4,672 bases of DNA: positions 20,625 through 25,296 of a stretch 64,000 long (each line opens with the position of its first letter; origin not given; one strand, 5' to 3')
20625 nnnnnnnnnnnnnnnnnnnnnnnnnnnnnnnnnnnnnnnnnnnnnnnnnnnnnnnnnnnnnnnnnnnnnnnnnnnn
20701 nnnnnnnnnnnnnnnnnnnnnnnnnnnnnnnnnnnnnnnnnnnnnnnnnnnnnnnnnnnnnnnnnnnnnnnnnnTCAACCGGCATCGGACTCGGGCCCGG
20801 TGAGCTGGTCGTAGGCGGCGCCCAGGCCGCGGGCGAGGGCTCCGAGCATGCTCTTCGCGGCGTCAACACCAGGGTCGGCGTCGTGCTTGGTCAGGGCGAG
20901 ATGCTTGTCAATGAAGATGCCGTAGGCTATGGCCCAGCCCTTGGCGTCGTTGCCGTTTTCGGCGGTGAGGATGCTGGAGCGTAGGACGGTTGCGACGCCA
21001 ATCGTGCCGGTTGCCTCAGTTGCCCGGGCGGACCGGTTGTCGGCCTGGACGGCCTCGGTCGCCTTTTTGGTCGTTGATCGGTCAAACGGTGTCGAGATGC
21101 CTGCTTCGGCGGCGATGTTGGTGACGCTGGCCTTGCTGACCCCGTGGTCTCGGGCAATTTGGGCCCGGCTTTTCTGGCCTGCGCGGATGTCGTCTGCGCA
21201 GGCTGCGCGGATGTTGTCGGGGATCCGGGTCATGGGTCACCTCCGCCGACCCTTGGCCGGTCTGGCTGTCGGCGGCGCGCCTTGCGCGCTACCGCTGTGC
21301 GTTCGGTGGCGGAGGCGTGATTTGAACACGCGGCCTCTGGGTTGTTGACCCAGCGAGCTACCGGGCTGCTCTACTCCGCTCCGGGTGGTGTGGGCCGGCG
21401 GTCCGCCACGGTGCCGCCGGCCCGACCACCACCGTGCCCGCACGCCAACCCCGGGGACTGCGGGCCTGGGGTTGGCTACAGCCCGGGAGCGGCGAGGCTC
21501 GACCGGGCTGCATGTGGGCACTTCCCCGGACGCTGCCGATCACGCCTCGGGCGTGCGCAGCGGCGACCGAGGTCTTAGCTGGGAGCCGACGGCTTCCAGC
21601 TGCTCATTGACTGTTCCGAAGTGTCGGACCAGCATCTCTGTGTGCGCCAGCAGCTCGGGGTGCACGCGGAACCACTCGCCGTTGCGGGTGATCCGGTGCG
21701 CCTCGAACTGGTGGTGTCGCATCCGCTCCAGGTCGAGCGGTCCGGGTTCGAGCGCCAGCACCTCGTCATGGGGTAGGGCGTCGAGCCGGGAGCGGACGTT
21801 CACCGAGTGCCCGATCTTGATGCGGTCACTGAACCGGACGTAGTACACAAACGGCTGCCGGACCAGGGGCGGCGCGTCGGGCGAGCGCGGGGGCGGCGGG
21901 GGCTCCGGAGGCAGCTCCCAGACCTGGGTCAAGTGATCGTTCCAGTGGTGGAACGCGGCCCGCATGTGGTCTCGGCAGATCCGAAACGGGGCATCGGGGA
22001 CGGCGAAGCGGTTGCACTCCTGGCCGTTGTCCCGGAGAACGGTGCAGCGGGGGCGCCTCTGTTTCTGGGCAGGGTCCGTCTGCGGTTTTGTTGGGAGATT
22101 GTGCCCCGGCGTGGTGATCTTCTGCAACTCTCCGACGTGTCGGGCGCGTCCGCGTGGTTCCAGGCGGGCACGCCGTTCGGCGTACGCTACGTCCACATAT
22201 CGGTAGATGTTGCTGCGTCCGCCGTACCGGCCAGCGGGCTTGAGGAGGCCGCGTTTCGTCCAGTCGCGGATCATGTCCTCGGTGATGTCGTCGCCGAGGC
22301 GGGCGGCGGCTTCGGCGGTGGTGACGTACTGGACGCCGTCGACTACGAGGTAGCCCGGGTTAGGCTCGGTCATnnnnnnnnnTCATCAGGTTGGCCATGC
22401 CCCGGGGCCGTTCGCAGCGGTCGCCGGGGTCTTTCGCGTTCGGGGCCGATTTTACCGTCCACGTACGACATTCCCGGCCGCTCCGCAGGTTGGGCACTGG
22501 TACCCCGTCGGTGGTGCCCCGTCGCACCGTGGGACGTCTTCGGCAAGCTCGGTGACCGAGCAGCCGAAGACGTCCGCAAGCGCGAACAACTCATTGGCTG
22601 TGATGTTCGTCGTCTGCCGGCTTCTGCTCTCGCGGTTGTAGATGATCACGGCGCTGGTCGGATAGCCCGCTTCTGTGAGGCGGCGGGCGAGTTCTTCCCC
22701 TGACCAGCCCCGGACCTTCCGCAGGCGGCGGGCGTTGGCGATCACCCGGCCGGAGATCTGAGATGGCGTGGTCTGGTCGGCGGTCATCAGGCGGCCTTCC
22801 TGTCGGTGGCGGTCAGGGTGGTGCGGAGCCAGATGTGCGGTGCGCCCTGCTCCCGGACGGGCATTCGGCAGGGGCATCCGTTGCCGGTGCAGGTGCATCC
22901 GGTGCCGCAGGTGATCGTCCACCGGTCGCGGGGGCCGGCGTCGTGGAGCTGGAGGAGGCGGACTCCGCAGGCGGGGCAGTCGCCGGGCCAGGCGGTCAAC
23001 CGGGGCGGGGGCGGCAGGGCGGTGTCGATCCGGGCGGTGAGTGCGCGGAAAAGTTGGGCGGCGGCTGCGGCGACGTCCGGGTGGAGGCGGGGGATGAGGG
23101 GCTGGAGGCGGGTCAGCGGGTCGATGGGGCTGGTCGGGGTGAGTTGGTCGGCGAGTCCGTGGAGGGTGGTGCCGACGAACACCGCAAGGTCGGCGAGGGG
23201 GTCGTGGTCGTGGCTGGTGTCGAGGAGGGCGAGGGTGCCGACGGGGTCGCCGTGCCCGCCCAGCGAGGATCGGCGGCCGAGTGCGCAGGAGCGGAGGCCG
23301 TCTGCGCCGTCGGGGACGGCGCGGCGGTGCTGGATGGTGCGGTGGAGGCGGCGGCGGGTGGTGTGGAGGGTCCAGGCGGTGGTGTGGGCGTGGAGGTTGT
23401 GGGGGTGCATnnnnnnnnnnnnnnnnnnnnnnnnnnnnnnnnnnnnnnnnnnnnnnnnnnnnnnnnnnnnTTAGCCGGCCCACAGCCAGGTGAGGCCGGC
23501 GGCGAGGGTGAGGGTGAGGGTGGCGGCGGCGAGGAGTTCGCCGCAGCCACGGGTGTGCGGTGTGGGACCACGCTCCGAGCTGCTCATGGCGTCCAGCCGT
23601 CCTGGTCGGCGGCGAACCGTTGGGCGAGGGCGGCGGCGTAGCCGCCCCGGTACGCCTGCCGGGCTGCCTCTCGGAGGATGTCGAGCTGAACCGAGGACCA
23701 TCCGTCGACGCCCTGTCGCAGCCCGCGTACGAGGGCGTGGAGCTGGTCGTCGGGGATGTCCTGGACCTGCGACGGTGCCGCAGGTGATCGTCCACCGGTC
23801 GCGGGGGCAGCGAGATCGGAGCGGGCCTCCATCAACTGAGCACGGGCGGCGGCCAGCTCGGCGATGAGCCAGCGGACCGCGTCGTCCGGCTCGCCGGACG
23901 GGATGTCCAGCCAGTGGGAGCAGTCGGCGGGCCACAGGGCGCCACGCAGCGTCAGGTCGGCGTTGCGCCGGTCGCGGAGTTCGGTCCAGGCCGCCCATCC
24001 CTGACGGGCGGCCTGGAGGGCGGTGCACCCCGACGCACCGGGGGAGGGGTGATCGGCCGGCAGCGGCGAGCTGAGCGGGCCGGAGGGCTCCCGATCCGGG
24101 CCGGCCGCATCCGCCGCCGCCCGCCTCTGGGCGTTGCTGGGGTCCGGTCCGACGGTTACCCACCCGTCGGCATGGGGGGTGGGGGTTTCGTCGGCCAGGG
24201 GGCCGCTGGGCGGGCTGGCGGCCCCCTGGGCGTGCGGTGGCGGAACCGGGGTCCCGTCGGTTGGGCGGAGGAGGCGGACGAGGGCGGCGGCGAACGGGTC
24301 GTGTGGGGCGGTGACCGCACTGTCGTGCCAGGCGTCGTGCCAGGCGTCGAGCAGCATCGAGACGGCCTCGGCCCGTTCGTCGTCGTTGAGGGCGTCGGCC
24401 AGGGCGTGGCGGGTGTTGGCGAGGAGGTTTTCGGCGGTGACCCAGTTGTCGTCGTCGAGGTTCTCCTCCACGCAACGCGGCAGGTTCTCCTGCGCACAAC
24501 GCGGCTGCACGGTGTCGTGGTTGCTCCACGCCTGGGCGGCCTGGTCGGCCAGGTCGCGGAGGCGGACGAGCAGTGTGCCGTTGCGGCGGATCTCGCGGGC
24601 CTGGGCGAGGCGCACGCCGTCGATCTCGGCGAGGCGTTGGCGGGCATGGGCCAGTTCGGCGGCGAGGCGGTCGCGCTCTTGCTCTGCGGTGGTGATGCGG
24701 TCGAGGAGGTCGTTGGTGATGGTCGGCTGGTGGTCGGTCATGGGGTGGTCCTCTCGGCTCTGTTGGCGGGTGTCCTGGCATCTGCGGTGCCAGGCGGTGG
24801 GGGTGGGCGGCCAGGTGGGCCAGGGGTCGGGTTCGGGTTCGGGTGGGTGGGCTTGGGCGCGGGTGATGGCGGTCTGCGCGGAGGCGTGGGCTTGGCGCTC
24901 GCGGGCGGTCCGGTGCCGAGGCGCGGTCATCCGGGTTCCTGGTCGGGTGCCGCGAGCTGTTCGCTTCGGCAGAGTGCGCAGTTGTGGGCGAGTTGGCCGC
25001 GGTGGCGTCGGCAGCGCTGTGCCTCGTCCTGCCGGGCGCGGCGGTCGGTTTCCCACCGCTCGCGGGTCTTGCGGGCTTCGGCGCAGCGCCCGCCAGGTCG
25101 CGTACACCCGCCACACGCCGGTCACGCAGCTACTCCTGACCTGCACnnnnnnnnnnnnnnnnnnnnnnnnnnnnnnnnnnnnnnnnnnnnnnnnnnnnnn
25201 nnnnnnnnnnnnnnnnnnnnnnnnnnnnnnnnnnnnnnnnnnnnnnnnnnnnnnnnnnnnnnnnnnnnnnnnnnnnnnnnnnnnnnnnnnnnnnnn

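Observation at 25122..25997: PP-loop (PAPS-reductase-like) enzyme plus a distal TGT/DpdA-like gene: possible 7-deazaguanine-type DNA modification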

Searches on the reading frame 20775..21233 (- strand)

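Call 97: search_protein_families(library=phrogs, proteins=[window:20775-21233:-], max_evalue=0.001)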
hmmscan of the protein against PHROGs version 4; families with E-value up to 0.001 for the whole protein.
window:20775-21233:- (152 aa): 1 family
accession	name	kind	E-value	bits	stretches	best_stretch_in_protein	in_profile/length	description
phrog_5536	-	unknown function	2.8e-23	83.6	2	3-87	5-87/172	-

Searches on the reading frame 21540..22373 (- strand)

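Call 15: search_protein_families(library=phrogs, proteins=[window:21540-22373:-], max_evalue=0.001)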
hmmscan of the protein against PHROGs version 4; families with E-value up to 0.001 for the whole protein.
window:21540-22373:- (277 aa): 7 families
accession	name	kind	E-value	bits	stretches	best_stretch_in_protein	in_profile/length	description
phrog_8604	-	unknown function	5.9e-20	72.7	1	175-248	126-197/200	-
phrog_2474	-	transcription regulation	2.2e-11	44.7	1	15-79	47-109/118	MerR-like transcriptional regulator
phrog_8130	-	unknown function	3.2e-08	34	1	152-244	158-257/434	-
phrog_14428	-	unknown function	8.3e-08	33.7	1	10-80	21-102/107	-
phrog_908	-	unknown function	9.1e-05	22.6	1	19-100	256-323/361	-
phrog_4284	-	unknown function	0.00065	20.5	1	174-241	85-157/171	-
phrog_18411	-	DNA, RNA and nucleotide metabolism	0.00094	19.8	0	180-244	12-82/236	homing endonuclease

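Call 55: search_protein_families(library=pfam, proteins=[window:21540-22373:-], max_evalue=0.01)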
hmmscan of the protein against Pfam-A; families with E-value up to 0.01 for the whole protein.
window:21540-22373:- (277 aa): 4 families
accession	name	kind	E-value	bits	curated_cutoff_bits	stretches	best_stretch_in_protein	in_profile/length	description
PF13455.12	MUG113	-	1.4e-06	29.3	22.3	1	186-242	2-66/73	Meiotically up-regulated gene 113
PF12728.13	HTH_17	-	0.00017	22.2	27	1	16-57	1-36/51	Helix-turn-helix domain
PF10544.15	T5orf172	-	0.0013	19.6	20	1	181-241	11-92/101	T5orf172 domain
PF00376.29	MerR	-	0.005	17.1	28.2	0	18-49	1-30/38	MerR family regulatory protein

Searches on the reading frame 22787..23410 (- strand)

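Call 15: search_protein_families(library=phrogs, proteins=[window:22787-23410:-], max_evalue=0.001)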
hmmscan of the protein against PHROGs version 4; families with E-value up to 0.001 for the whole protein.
window:22787-23410:- (207 aa): 1 family
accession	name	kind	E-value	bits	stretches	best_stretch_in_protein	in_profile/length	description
phrog_13430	-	unknown function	2.5e-26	93.8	1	2-201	3-206/209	-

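Call 25: search_protein_families(library=pfam, proteins=[window:22787-23410:-], max_evalue=1)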
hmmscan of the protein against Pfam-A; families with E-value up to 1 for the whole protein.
window:22787-23410:- (207 aa): 0 families

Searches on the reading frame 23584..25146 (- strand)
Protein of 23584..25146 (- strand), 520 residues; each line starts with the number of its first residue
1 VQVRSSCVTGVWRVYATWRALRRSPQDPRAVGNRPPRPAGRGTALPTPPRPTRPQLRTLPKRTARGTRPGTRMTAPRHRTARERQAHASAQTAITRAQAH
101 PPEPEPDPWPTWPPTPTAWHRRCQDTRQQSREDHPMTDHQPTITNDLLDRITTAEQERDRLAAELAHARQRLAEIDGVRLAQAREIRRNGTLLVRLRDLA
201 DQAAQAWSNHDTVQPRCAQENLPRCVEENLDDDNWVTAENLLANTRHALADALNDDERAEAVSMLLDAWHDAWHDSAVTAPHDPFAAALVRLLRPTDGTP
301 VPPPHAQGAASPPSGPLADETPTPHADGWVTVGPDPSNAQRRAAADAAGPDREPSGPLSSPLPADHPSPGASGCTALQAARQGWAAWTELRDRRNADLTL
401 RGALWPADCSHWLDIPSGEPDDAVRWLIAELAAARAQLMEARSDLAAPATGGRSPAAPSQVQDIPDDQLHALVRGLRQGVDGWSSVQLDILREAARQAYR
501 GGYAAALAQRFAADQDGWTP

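Call 4: search_protein_families(library=pfam, proteins=[window:23584-25146:-], max_evalue=0.01)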
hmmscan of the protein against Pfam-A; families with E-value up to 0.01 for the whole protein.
window:23584-25146:- (520 aa): 0 families

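Call 5: search_protein_families(library=phrogs, proteins=[window:23584-25146:-], max_evalue=0.001)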
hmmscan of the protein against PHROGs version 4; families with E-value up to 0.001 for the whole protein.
window:23584-25146:- (520 aa): 0 families

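Call 15: search_protein_families(library=phrogs, proteins=[window:23584-24930:-], max_evalue=0.001)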
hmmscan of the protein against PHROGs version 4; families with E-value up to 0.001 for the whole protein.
window:23584-24930:- (448 aa): 0 families

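Call 23: search_protein_families(library=ncbifam, proteins=[window:23584-24930:-], max_evalue=0.1)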
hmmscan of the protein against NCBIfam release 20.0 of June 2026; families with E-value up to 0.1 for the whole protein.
window:23584-24930:- (448 aa): 0 families

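Call 25: search_protein_families(library=pfam, proteins=[window:23584-24930:-], max_evalue=1)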
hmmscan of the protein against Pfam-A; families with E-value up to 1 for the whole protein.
window:23584-24930:- (448 aa): 2 families
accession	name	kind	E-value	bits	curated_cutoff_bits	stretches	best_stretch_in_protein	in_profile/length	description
PF24262.1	DUF7463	-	0.038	14.6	27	1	76-153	35-107/110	Family of unknown function (DUF7463)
PF24388.1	Permuted_GreAB-C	-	0.06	13.5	27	1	409-434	2-28/54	Permuted GreAB-C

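Call 82: search_protein_families(library=padloc, proteins=[window:23584-24930:-], max_evalue=0.01)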
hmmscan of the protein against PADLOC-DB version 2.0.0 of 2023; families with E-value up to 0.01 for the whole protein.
window:23584-24930:- (448 aa): 0 families
